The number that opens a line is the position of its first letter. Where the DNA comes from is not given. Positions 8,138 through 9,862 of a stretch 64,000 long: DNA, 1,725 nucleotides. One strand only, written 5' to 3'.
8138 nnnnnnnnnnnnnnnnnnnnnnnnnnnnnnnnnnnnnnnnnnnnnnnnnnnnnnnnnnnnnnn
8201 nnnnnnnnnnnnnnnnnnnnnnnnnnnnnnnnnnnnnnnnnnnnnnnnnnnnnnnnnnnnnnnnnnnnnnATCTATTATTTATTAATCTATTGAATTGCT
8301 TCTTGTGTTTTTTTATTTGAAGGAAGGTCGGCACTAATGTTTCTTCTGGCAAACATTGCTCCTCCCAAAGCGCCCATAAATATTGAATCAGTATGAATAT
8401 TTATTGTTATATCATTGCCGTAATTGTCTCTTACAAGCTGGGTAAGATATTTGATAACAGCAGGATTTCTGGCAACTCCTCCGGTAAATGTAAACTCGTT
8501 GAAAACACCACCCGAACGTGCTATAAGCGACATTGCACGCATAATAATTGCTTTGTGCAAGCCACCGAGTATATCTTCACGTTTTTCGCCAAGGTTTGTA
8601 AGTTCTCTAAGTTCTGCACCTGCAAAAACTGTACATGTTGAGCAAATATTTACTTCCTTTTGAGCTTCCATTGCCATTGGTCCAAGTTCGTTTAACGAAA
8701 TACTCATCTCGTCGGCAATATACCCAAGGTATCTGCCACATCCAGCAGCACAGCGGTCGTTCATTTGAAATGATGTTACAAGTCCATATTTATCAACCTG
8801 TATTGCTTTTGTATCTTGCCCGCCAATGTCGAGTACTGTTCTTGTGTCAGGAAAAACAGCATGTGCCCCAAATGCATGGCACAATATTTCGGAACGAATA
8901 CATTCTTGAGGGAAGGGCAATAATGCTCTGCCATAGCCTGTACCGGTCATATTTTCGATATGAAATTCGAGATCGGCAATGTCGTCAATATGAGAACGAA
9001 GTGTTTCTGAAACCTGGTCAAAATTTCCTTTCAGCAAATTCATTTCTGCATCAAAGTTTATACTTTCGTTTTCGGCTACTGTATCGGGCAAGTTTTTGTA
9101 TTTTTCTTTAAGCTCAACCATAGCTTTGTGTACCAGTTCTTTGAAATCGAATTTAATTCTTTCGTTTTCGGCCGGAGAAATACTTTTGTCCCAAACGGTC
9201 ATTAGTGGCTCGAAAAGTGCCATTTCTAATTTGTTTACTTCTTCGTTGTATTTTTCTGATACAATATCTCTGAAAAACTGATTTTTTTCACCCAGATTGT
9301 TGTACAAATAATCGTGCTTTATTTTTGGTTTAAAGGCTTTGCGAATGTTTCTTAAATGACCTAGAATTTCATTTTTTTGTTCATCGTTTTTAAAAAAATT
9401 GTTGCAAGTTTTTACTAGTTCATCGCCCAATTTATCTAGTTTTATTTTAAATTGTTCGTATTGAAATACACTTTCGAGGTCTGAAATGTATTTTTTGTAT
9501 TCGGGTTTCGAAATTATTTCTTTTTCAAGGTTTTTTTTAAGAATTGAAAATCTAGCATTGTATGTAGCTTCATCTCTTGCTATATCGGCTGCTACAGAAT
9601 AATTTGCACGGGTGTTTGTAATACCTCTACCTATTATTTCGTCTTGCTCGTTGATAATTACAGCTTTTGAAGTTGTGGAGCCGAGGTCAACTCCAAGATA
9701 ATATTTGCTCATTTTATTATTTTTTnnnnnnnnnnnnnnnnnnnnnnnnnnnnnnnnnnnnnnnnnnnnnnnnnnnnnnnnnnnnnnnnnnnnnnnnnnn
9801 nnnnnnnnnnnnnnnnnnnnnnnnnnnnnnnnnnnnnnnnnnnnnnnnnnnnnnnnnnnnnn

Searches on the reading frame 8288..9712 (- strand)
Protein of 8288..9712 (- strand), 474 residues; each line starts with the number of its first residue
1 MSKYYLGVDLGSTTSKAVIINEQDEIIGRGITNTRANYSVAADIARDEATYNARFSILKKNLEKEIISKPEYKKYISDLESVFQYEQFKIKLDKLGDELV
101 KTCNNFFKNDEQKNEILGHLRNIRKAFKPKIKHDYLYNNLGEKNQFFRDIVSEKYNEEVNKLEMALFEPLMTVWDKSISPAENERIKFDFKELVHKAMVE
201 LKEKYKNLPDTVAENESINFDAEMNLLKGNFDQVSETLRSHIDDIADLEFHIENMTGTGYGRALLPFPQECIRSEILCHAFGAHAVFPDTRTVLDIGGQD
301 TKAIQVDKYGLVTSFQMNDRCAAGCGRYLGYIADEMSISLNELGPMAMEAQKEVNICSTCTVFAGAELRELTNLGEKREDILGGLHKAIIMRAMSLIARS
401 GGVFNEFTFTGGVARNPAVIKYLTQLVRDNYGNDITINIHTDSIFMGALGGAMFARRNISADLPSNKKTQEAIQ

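Call 3: search_protein_families(library=pfam, proteins=[window:8288-9712:-], max_evalue=0.01)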
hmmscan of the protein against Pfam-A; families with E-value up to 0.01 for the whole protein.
window:8288-9712:- (474 aa): 2 families
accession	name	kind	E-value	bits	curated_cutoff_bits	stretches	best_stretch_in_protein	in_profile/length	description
PF01869.26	BcrAD_BadFG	-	1.3e-66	225.4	31.5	1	6-455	1-271/271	BadF/BadG/BcrA/BcrD ATPase family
PF00370.27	FGGY_N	-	2.3e-05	24.6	28.8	1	4-37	1-34/245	FGGY family of carbohydrate kinases, N-terminal domain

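Call 6: search_protein_families(library=ncbifam, proteins=[window:8288-9712:-], max_evalue=0.01)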
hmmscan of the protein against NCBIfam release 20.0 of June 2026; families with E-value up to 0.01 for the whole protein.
window:8288-9712:- (474 aa): 7 families
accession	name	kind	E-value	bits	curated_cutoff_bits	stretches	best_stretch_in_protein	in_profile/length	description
TIGR02259.1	benz_CoA_red_A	equivalog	9.4e-132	439.8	578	1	4-455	3-432/432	benzoyl-CoA reductase subunit A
TIGR00241.1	CoA_E_activ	domain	8.4e-51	172.9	125.4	2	236-453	39-247/248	acyl-CoA dehydratase activase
TIGR03192.1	benz_CoA_bzdQ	equivalog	5.4e-41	141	380.2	1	231-455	67-286/293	benzoyl-CoA reductase, bzd-type, subunit Q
TIGR02261.1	benz_CoA_red_D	equivalog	2.7e-26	92.3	312.85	1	257-454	67-261/262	benzoyl-CoA reductase subunit D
TIGR03286.1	methan_mark_15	hypoth_equivalog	2.5e-22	79.4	455.75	2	251-454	198-400/404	methanogenesis marker 15 protein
NF046058.1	NagK_SO3507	equivalog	0.0011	18.5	370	1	3-52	9-57/295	N-acetylglucosamine kinase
TIGR01312.1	XylB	equivalog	0.0042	15.7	380.25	0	6-33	1-28/481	xylulokinase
